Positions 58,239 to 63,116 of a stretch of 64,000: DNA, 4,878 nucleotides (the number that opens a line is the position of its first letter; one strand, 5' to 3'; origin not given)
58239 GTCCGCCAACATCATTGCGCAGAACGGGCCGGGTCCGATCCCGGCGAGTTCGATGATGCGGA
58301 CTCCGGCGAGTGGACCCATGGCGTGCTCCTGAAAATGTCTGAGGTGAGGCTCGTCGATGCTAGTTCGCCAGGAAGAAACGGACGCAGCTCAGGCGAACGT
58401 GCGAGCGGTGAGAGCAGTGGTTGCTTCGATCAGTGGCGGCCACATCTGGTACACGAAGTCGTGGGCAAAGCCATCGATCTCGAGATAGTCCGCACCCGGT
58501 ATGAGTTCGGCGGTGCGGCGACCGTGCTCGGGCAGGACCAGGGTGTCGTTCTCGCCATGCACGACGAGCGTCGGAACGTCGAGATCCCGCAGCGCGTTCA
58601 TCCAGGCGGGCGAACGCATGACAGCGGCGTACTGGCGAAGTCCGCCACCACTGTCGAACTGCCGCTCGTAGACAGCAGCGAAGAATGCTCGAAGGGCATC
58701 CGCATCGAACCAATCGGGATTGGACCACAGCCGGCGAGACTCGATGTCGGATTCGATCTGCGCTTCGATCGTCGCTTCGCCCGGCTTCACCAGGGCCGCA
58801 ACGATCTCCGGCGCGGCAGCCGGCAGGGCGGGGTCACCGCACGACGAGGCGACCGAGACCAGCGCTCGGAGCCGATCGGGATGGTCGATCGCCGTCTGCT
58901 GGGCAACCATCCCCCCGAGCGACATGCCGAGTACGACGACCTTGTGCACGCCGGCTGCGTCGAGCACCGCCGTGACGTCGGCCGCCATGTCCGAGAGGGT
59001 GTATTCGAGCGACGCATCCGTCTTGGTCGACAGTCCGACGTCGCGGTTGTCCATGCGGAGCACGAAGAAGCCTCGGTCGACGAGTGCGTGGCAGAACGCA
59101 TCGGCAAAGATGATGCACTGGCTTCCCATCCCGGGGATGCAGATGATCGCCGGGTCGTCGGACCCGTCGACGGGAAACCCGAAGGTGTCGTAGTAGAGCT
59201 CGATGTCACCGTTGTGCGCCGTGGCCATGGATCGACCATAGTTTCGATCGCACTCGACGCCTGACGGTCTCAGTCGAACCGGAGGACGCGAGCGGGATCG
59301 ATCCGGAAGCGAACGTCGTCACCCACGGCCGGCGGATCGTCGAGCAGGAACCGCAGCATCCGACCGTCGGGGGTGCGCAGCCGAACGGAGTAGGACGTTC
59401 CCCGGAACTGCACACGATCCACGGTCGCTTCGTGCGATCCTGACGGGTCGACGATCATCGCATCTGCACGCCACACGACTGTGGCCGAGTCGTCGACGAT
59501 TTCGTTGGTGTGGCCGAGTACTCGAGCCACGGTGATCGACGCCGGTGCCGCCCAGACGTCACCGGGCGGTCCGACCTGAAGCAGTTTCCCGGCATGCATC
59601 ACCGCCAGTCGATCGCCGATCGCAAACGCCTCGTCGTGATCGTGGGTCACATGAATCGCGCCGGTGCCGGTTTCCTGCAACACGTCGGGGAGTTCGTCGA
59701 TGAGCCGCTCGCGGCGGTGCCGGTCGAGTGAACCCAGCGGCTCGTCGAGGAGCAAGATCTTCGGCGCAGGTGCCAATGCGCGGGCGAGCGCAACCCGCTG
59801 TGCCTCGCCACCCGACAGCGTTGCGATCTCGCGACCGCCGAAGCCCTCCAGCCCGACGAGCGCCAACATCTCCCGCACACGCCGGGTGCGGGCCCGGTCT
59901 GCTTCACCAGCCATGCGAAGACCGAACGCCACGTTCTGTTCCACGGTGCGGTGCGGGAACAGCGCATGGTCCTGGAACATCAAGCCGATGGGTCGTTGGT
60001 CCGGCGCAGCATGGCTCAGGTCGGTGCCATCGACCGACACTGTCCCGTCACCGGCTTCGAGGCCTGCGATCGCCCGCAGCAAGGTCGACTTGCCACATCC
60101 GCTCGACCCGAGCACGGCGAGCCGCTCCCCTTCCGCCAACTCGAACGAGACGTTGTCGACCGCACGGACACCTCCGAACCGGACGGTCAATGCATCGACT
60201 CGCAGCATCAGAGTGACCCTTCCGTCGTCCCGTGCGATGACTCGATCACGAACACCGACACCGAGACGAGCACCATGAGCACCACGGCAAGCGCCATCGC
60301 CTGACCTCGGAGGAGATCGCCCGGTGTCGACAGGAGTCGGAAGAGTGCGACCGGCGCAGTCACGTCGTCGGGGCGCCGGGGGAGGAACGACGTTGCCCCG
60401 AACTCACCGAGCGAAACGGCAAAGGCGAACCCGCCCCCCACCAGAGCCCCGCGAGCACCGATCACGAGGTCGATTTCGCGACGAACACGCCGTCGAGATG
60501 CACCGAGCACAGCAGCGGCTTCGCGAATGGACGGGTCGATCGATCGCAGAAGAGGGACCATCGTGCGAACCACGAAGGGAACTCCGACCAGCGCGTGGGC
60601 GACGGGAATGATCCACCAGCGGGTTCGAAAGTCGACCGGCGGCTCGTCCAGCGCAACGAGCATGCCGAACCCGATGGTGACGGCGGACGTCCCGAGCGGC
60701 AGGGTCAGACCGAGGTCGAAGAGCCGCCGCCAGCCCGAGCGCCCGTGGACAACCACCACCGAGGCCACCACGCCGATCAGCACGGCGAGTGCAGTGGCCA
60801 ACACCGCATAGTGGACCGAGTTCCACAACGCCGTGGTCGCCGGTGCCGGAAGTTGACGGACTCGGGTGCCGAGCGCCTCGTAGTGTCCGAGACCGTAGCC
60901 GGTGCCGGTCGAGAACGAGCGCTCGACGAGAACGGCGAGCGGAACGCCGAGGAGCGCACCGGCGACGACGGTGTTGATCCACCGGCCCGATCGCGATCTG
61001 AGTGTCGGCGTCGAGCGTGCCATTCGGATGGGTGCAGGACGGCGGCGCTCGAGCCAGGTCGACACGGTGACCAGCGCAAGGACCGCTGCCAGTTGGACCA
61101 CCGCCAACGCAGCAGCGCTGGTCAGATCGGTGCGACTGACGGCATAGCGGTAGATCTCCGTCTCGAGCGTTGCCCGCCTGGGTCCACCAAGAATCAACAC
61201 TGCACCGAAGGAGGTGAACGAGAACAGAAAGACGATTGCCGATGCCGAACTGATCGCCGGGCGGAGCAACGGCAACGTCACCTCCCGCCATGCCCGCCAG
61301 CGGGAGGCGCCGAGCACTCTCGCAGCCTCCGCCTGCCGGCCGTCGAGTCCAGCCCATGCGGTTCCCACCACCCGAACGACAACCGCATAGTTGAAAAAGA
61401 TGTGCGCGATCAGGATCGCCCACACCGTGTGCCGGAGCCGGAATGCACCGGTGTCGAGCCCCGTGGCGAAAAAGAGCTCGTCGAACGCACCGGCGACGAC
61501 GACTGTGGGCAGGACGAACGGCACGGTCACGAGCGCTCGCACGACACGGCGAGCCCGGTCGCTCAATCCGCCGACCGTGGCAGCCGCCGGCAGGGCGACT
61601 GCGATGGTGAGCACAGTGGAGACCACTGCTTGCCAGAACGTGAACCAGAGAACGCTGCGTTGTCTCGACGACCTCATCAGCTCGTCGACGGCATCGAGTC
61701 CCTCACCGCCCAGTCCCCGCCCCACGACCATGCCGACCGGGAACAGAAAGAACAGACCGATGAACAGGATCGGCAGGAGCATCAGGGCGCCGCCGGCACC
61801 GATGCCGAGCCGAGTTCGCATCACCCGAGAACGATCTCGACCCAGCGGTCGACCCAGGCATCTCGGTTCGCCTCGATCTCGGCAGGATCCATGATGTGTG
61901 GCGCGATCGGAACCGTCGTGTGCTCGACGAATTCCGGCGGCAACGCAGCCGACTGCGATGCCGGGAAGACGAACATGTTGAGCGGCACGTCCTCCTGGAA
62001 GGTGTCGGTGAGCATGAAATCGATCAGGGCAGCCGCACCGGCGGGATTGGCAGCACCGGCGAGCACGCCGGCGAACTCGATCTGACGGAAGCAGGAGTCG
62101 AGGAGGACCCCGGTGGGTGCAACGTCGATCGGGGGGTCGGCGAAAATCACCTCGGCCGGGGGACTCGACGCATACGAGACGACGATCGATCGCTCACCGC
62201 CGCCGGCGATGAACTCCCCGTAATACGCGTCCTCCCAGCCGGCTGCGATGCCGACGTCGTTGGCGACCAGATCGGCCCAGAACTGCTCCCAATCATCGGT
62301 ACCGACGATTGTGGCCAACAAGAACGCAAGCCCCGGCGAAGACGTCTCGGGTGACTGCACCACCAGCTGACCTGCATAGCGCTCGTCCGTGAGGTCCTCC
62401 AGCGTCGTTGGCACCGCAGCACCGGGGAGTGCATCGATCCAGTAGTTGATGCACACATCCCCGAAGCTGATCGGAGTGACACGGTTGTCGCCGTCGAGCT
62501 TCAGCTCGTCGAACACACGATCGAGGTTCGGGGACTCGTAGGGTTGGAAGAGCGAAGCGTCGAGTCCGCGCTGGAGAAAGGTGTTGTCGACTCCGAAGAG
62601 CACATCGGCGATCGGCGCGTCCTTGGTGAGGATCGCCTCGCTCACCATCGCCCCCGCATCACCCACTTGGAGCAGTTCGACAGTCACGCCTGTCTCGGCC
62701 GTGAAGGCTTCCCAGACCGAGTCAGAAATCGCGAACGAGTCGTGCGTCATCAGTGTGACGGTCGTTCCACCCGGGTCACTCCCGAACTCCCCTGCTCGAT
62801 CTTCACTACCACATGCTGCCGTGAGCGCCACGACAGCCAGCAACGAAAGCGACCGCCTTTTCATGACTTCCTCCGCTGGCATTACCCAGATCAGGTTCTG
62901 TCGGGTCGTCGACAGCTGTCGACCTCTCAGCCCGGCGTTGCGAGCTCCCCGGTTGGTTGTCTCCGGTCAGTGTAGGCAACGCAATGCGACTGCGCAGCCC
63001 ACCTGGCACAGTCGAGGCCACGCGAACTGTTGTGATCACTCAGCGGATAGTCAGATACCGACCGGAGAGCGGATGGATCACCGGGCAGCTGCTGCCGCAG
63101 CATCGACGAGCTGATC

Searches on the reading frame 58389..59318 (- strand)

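Call 37: search_protein_families(library=pfam, proteins=[window:58389-59318:-], max_evalue=0.00001)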
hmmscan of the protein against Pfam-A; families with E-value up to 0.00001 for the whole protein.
window:58389-59318:- (309 aa): 4 families
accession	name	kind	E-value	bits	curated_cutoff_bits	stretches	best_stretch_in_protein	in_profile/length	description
PF00561.26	Abhydrolase_1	-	7.9e-26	91.6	25.8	1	56-288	1-240/245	alpha/beta hydrolase fold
PF12146.15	Hydrolase_4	-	1.3e-20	74.2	27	1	56-288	5-234/239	Serine aminopeptidase, S33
PF12697.13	Abhydrolase_6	-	3.4e-15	57.7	26.3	1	58-282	1-200/217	Alpha/beta hydrolase family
PF00326.27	Peptidase_S9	-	7.4e-06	26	22.6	0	124-158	63-97/213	Prolyl oligopeptidase family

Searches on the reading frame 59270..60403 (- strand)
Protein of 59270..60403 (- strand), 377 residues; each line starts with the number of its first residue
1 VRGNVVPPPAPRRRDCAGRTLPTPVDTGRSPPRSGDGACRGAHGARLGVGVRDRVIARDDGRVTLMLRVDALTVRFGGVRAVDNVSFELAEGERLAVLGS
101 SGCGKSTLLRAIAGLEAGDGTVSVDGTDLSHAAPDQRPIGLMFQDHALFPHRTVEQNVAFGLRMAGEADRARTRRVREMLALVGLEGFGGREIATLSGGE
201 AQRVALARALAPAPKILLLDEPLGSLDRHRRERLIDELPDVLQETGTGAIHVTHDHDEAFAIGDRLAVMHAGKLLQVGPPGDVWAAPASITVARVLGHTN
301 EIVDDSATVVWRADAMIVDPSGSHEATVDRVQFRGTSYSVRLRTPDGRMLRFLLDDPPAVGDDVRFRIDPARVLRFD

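Call 41: search_protein_families(library=pfam, proteins=[window:59270-60403:-], max_evalue=0.0001)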
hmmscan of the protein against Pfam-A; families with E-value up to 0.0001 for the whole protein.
window:59270-60403:- (377 aa): 3 families
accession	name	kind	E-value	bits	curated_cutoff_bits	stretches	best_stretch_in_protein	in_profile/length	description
PF00005.33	ABC_tran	-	6.2e-35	121.2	25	1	83-223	2-136/137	ABC transporter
PF08402.16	TOBE_2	-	3.3e-08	34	21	1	312-375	4-75/76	TOBE domain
PF13304.12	AAA_21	-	3.2e-06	27.9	27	0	205-255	247-299/304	AAA domain, putative AbiEii toxin, Type IV TA system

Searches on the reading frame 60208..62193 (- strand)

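Call 37: search_protein_families(library=pfam, proteins=[window:60208-62193:-], max_evalue=0.00001)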
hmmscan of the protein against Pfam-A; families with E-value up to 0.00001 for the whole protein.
window:60208-62193:- (661 aa): 1 family
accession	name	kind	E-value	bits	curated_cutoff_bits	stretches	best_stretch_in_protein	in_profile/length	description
PF00528.27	BPD_transp_1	-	2e-17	64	26.4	1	201-384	2-181/184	Binding-protein-dependent transport system inner membrane component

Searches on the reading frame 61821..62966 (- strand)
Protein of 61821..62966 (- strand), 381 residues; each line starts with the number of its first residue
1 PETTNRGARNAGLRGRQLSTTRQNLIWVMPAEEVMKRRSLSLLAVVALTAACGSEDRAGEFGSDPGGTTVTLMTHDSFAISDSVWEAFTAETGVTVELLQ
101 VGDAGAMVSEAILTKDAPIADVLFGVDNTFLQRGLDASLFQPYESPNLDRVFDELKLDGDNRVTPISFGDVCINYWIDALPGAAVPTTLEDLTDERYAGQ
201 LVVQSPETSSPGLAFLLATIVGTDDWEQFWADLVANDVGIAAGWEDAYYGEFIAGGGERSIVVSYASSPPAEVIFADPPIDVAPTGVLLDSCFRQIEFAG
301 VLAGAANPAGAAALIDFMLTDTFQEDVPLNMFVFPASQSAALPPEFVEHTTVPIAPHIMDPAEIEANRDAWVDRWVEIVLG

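Call 37: search_protein_families(library=pfam, proteins=[window:61821-62966:-], max_evalue=0.00001)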
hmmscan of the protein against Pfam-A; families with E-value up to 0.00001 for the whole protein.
window:61821-62966:- (381 aa): 2 families
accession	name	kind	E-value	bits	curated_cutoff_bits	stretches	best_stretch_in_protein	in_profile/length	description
PF13343.11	SBP_bac_6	-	7.8e-22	78.4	24.6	1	118-348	2-230/245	Bacterial extracellular solute-binding protein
PF13416.11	SBP_bac_8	-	2.2e-14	54.4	27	1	86-352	4-277/279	Bacterial extracellular solute-binding protein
